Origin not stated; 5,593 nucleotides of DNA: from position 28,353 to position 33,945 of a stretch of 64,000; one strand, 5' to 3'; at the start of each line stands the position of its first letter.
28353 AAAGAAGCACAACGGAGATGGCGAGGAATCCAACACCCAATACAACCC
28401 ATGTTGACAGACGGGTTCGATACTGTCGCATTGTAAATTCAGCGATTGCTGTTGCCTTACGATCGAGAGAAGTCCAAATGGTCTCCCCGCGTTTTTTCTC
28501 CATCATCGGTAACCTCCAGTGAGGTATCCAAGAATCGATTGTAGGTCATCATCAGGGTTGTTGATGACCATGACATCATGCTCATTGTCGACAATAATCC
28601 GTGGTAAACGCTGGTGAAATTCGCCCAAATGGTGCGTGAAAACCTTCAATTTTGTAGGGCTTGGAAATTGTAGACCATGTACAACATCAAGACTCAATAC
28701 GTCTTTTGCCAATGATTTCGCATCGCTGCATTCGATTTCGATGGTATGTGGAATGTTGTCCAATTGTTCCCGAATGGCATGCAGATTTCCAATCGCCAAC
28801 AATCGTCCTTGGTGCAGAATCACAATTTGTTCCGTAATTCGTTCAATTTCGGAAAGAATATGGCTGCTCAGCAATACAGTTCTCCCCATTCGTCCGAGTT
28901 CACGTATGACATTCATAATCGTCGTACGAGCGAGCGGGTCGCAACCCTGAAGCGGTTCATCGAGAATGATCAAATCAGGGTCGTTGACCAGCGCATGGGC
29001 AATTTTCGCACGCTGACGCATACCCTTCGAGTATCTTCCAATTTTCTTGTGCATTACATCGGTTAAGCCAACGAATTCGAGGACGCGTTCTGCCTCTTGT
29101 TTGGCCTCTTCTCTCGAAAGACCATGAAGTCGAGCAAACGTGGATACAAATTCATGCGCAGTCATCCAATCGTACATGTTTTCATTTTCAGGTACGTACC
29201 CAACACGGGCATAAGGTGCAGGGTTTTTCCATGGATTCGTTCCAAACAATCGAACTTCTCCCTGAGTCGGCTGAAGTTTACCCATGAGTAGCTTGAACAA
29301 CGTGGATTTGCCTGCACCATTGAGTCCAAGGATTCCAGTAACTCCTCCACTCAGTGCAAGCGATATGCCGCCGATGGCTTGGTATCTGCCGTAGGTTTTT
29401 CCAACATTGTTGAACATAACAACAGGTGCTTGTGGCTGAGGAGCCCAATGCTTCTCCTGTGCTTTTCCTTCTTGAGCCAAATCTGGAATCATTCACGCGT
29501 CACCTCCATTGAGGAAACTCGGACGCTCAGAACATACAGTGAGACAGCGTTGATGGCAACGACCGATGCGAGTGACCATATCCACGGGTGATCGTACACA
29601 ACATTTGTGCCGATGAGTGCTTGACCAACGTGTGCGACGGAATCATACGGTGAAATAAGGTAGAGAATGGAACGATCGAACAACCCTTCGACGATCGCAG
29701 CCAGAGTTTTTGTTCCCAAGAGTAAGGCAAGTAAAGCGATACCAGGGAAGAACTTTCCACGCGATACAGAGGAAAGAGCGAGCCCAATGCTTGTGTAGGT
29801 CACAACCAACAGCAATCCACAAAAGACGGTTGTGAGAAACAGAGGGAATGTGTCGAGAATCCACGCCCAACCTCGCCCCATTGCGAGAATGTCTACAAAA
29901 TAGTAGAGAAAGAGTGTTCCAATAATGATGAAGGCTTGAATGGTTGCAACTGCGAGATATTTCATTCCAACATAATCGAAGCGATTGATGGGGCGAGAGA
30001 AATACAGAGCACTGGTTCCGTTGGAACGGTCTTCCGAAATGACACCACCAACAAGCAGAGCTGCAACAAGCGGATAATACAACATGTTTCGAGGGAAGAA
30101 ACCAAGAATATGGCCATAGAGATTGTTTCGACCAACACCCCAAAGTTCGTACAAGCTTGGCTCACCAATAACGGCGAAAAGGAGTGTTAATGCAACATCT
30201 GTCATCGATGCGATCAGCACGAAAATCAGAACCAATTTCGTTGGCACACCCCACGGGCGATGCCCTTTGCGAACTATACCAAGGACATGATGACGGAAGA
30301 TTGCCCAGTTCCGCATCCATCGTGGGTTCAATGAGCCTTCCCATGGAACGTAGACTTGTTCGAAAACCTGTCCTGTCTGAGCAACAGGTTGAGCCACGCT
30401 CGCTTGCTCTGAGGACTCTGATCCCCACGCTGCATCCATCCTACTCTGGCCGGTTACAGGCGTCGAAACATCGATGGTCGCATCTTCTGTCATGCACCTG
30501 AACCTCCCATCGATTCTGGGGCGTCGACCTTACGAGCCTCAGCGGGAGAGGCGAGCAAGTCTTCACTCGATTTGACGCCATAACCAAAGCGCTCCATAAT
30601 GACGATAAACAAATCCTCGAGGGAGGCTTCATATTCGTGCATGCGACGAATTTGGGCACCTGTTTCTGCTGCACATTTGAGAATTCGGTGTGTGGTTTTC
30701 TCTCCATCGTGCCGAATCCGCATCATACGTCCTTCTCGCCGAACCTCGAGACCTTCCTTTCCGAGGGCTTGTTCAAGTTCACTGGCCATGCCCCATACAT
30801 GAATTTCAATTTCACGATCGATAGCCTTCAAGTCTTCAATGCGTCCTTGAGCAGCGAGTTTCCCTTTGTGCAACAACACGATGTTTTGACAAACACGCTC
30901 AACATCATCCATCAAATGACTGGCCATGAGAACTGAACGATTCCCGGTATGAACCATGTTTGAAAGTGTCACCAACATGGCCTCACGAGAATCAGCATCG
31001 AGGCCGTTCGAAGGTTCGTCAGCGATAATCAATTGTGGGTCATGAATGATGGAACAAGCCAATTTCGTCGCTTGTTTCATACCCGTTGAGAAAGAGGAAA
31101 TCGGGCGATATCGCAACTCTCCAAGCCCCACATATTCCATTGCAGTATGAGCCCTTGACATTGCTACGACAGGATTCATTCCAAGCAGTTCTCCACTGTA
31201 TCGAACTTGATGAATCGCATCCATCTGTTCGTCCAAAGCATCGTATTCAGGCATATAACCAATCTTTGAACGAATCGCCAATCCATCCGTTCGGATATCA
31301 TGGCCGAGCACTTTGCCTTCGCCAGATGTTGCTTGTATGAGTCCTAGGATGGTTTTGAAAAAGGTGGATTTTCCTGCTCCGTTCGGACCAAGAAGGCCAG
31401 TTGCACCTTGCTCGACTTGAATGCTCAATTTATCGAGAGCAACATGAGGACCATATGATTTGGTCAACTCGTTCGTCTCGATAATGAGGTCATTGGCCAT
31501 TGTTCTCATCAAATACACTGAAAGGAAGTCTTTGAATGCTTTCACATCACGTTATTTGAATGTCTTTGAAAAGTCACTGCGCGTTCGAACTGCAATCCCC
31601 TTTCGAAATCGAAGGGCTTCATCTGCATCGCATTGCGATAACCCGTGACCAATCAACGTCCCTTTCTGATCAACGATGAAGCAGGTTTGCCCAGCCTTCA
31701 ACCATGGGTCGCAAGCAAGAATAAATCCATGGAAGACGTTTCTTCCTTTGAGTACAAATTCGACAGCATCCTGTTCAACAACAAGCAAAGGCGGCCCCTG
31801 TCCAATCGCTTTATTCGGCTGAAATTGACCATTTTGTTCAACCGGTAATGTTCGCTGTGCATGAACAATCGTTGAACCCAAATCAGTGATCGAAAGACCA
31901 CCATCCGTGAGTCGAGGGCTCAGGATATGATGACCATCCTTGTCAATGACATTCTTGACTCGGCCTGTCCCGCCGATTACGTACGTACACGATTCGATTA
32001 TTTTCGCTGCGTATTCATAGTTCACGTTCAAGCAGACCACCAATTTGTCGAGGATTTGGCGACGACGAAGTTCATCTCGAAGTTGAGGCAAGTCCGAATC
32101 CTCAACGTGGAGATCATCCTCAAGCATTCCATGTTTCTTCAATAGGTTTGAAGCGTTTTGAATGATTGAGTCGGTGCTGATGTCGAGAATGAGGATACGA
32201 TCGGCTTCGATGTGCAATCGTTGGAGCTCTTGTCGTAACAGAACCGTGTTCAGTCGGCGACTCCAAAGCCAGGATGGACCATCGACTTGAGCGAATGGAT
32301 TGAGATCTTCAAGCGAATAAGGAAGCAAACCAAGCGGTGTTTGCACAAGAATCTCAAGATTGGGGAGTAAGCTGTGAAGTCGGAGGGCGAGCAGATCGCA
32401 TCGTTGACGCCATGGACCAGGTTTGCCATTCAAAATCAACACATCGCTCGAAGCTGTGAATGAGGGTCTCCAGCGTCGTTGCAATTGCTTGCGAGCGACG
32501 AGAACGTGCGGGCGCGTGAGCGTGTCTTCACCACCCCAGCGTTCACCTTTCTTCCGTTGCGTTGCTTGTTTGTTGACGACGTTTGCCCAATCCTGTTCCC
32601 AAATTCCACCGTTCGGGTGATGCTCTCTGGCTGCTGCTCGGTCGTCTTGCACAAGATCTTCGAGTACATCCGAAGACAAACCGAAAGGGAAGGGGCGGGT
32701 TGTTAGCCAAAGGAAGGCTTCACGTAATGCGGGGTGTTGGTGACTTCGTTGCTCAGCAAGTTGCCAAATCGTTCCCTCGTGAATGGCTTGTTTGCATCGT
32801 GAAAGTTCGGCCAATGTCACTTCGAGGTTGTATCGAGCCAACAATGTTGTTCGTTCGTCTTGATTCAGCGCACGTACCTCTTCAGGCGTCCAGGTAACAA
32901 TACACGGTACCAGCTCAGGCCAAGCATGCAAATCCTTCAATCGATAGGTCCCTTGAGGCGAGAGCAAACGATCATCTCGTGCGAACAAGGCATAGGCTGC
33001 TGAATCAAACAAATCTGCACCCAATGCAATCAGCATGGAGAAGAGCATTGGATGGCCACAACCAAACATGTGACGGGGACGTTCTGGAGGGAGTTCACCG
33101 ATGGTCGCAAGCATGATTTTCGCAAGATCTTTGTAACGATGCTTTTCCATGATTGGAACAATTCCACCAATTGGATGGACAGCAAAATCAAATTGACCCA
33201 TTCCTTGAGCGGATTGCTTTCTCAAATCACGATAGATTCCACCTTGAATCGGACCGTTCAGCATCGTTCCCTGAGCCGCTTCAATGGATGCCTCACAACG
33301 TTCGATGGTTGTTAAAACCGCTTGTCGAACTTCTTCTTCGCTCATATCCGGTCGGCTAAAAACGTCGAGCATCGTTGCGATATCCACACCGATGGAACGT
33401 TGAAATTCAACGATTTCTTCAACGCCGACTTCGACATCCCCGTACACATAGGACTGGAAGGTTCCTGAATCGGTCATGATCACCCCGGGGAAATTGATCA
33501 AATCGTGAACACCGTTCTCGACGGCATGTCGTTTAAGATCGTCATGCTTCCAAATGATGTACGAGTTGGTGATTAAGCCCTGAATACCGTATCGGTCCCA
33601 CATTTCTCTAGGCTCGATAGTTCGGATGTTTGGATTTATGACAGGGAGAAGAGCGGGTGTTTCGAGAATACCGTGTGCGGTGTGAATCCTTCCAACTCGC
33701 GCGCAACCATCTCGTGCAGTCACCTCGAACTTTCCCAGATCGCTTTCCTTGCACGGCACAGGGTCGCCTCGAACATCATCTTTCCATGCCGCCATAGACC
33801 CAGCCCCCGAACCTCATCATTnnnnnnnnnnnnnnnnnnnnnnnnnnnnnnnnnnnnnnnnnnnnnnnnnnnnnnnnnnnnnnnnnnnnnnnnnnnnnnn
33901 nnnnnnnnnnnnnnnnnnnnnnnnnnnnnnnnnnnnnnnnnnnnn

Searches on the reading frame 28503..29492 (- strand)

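Call 10: search_protein_families(library=pfam, proteins=[window:28503-29492:-], max_evalue=0.001)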
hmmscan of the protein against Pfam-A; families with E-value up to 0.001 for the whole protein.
window:28503-29492:- (329 aa): 3 families
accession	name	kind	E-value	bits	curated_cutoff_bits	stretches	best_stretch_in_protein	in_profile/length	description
PF00005.33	ABC_tran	-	1.8e-30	106.8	25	1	48-181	10-136/137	ABC transporter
PF13304.12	AAA_21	-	1.1e-08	36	27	0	154-214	238-301/304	AAA domain, putative AbiEii toxin, Type IV TA system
PF13476.12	AAA_23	-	0.00044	21.4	27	0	43-68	13-38/201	AAA domain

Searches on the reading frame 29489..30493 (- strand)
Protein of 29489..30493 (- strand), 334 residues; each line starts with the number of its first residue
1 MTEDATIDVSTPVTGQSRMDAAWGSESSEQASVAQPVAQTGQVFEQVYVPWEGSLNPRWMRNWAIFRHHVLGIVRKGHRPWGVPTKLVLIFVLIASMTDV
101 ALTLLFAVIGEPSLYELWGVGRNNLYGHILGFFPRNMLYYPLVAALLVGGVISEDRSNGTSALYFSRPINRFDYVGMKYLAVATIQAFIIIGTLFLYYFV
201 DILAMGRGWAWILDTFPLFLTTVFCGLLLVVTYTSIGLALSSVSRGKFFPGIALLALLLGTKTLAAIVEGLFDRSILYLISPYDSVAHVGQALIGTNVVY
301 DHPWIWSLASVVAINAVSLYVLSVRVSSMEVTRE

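Call 10: search_protein_families(library=pfam, proteins=[window:29489-30493:-], max_evalue=0.001)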
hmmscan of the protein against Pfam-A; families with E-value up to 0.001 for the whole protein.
window:29489-30493:- (334 aa): 3 families
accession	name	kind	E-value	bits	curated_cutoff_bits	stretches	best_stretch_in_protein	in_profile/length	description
PF12679.13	ABC2_membrane_2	-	1.1e-09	38.4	27.2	1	138-245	76-179/283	ABC-2 family transporter protein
PF13346.12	ABC2_membrane_5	-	3.3e-07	30.5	25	1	139-269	42-165/205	ABC-2 family transporter protein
PF12730.13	ABC2_membrane_4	-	4.3e-05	24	27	1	86-252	13-170/179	ABC-2 family transporter protein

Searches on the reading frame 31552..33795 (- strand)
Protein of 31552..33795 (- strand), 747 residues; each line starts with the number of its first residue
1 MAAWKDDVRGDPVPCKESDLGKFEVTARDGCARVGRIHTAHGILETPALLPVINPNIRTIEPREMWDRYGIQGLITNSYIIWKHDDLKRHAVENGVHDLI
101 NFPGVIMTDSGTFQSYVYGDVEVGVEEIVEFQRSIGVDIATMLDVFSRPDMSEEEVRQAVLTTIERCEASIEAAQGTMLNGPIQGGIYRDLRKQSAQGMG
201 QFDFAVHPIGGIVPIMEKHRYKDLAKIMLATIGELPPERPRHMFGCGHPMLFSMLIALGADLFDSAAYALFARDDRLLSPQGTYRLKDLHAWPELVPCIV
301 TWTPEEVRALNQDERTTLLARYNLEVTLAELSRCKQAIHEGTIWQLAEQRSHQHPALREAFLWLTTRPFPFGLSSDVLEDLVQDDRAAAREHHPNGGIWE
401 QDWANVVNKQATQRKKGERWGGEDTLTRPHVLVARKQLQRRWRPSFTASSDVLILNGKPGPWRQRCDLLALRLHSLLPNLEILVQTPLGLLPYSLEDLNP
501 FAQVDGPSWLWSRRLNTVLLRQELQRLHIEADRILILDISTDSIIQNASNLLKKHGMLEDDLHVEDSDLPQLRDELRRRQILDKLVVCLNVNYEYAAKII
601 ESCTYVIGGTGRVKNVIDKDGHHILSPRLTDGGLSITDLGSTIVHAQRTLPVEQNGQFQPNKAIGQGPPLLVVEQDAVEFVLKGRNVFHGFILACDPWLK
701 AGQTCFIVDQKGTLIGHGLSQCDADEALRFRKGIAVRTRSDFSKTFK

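Call 10: search_protein_families(library=pfam, proteins=[window:31552-33795:-], max_evalue=0.001)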
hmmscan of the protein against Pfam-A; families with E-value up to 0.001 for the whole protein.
window:31552-33795:- (747 aa): 2 families
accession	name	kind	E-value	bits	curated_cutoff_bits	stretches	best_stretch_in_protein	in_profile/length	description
PF01702.25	TGT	-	1.4e-76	258.4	26.3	1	30-355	2-356/357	Queuine tRNA-ribosyltransferase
PF01472.26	PUA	-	9.3e-14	51.6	24.8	1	671-739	3-71/74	PUA domain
